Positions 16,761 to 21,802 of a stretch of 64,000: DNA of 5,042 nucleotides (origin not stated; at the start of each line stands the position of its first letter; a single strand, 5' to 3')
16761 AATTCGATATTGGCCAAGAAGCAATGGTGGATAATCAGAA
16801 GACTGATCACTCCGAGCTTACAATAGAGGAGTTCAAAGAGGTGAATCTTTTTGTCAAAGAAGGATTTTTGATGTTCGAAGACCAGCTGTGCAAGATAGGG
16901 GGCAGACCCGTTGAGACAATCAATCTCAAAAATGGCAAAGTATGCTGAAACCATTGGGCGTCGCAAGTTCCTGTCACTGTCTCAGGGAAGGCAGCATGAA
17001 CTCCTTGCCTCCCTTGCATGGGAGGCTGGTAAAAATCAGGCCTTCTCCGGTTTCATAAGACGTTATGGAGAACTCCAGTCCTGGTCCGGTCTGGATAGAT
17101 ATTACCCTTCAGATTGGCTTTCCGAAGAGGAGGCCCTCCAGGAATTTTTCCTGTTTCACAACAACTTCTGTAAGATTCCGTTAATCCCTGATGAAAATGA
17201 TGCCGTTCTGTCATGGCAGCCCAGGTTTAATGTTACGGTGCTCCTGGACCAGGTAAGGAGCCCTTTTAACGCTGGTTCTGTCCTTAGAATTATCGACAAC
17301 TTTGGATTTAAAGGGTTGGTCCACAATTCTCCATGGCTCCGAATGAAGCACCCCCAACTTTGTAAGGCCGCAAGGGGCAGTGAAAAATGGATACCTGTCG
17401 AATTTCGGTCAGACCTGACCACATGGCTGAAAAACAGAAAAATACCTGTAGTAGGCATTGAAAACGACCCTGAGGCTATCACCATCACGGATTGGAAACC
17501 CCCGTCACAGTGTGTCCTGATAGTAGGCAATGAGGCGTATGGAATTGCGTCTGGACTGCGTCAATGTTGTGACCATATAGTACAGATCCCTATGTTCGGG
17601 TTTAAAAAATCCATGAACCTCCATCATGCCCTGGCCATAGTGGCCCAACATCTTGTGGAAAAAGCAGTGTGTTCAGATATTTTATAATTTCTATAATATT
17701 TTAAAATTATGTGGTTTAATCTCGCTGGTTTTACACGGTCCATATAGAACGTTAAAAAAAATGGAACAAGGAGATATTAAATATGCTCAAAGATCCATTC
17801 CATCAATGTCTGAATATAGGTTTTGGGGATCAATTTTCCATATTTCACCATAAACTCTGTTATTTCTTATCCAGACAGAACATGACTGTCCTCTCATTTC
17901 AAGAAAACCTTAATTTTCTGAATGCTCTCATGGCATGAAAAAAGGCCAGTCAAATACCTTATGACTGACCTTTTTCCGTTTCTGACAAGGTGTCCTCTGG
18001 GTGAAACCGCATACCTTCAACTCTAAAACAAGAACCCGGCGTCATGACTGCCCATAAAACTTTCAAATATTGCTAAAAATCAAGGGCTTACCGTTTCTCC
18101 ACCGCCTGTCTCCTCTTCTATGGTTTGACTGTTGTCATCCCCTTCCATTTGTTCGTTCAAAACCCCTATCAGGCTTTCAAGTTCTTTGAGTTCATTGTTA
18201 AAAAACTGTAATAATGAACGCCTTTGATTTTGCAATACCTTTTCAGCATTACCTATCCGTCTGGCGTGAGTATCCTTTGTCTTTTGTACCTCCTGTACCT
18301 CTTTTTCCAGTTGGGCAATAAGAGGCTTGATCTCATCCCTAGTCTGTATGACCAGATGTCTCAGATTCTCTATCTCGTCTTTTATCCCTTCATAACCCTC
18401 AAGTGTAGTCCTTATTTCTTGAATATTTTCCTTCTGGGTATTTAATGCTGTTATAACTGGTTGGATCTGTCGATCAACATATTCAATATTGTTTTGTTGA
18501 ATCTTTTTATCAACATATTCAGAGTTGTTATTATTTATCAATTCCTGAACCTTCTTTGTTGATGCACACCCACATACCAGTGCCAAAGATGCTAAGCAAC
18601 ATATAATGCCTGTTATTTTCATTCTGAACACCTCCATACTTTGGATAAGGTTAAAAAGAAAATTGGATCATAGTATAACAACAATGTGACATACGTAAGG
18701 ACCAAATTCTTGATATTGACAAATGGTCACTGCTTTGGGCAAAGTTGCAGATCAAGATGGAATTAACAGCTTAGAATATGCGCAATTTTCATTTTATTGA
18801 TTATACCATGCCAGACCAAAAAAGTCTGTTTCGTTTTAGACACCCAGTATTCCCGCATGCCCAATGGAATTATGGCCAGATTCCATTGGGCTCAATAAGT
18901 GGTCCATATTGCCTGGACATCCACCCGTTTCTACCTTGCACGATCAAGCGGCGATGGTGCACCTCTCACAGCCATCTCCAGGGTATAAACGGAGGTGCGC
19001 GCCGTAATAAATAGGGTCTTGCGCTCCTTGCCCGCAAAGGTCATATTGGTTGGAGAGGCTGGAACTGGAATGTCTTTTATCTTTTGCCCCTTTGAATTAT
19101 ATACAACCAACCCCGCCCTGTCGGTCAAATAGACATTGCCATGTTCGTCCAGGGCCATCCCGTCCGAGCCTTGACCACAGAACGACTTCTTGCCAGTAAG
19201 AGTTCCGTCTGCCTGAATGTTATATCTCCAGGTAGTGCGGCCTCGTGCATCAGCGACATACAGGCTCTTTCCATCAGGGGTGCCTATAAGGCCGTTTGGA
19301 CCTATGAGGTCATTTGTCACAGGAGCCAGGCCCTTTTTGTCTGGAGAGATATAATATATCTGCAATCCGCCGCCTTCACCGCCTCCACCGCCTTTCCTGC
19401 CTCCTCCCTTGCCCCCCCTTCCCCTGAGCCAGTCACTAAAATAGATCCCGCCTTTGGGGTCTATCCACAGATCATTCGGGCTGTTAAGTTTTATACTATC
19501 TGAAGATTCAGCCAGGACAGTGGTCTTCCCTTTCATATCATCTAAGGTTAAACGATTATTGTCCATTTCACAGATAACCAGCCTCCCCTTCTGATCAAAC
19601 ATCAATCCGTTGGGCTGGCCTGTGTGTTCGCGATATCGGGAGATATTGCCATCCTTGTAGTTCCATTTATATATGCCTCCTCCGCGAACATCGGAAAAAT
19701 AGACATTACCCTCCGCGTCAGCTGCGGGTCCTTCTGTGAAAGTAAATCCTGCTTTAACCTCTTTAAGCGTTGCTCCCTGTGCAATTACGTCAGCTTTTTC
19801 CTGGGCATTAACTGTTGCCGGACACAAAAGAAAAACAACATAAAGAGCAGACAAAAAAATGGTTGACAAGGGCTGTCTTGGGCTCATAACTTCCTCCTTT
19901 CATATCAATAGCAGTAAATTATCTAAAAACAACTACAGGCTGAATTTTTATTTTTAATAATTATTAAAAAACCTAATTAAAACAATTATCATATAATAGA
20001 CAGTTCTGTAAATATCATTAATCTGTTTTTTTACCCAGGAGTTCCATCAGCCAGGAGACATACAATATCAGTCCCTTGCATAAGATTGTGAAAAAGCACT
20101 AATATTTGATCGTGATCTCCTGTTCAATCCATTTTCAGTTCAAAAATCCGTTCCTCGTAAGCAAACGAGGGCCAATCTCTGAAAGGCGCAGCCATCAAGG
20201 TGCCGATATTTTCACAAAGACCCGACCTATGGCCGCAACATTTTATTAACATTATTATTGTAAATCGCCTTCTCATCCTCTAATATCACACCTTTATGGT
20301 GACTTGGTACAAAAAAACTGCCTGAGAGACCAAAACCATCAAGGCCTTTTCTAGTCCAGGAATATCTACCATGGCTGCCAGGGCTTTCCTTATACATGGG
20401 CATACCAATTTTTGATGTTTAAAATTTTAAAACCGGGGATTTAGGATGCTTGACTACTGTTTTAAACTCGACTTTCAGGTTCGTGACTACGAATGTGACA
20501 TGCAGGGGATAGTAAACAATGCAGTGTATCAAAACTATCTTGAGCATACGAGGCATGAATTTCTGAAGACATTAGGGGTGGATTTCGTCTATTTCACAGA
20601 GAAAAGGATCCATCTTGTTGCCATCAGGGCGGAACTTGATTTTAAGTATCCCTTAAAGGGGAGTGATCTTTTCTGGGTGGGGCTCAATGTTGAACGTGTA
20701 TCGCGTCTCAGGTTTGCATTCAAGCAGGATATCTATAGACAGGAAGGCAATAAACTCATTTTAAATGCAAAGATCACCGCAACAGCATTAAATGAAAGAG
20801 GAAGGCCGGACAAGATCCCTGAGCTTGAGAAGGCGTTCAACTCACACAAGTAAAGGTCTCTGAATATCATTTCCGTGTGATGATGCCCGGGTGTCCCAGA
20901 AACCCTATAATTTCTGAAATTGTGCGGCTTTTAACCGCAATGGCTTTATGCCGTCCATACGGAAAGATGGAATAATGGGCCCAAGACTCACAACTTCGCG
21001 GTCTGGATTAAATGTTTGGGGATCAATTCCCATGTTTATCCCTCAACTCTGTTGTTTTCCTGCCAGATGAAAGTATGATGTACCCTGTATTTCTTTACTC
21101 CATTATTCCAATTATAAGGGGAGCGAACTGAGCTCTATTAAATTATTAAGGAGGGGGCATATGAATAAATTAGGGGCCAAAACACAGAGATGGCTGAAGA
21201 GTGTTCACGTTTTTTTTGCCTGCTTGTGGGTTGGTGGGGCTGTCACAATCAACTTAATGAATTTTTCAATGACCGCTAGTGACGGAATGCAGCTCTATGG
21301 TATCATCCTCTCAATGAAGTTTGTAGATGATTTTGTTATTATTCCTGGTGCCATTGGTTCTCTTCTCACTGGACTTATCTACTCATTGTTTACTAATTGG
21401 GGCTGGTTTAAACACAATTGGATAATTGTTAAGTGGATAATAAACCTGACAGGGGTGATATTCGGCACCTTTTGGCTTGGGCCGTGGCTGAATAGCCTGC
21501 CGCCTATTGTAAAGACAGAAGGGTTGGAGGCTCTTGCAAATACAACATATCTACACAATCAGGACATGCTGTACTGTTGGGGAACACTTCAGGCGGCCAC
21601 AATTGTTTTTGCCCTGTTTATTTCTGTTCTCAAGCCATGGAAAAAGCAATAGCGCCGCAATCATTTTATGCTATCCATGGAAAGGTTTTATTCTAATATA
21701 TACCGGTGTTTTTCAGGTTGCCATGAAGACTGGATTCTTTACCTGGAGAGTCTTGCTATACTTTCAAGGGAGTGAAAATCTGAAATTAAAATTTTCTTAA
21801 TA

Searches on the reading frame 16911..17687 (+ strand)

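Call 39: search_protein_families(library=pfam, proteins=[window:16911-17687:+])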
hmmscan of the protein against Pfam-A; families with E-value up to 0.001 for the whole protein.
window:16911-17687:+ (258 aa): 1 family
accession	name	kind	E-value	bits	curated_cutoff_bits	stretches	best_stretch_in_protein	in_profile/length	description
PF00588.24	SpoU_methylase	-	4.2e-26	92.2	29.7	1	108-245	2-141/142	SpoU rRNA Methylase family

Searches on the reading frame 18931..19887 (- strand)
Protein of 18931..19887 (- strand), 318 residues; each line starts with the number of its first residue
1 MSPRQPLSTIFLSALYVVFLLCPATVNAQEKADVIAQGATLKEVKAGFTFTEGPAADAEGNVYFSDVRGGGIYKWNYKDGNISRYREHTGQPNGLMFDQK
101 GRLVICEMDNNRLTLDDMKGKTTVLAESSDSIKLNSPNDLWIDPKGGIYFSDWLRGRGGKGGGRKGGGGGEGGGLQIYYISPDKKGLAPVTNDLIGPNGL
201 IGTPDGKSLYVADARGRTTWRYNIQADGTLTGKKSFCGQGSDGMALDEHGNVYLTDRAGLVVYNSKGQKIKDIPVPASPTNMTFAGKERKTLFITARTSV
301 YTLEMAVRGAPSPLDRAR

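Call 39: search_protein_families(library=pfam, proteins=[window:18931-19887:-])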
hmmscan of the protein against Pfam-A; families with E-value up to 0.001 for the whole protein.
window:18931-19887:- (318 aa): 3 families
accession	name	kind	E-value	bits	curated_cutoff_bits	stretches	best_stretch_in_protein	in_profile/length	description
PF08450.18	SGL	-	2.5e-40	139.1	26.3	1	50-296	1-244/246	SMP-30/Gluconolactonase/LRE-like region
PF01436.27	NHL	-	0.00013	22.3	20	0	90-113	2-25/28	NHL repeat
PF01731.26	Arylesterase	-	0.00041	20.9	21.3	0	178-226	39-85/86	Arylesterase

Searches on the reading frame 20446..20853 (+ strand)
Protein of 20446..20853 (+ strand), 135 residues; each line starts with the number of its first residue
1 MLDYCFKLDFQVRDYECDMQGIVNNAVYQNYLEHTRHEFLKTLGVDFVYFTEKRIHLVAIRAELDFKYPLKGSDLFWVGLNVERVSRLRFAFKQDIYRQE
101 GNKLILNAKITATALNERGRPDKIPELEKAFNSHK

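Call 39: search_protein_families(library=pfam, proteins=[window:20446-20853:+])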
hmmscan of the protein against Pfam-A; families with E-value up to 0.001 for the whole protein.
window:20446-20853:+ (135 aa): 2 families
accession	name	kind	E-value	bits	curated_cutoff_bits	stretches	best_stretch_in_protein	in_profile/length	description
PF13279.12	4HBT_2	-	5.6e-11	43.4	25.5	1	12-126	1-116/122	Thioesterase-like superfamily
PF03061.28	4HBT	-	5.7e-11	43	20.6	1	20-103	1-77/79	Thioesterase superfamily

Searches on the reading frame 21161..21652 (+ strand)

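Call 39: search_protein_families(library=pfam, proteins=[window:21161-21652:+])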
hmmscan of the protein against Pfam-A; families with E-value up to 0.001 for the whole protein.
window:21161-21652:+ (163 aa): 1 family
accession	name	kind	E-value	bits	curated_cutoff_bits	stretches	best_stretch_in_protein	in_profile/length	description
PF03653.18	UPF0093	-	0.0005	20.8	34.2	1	8-97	4-96/146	Uncharacterised protein family (UPF0093)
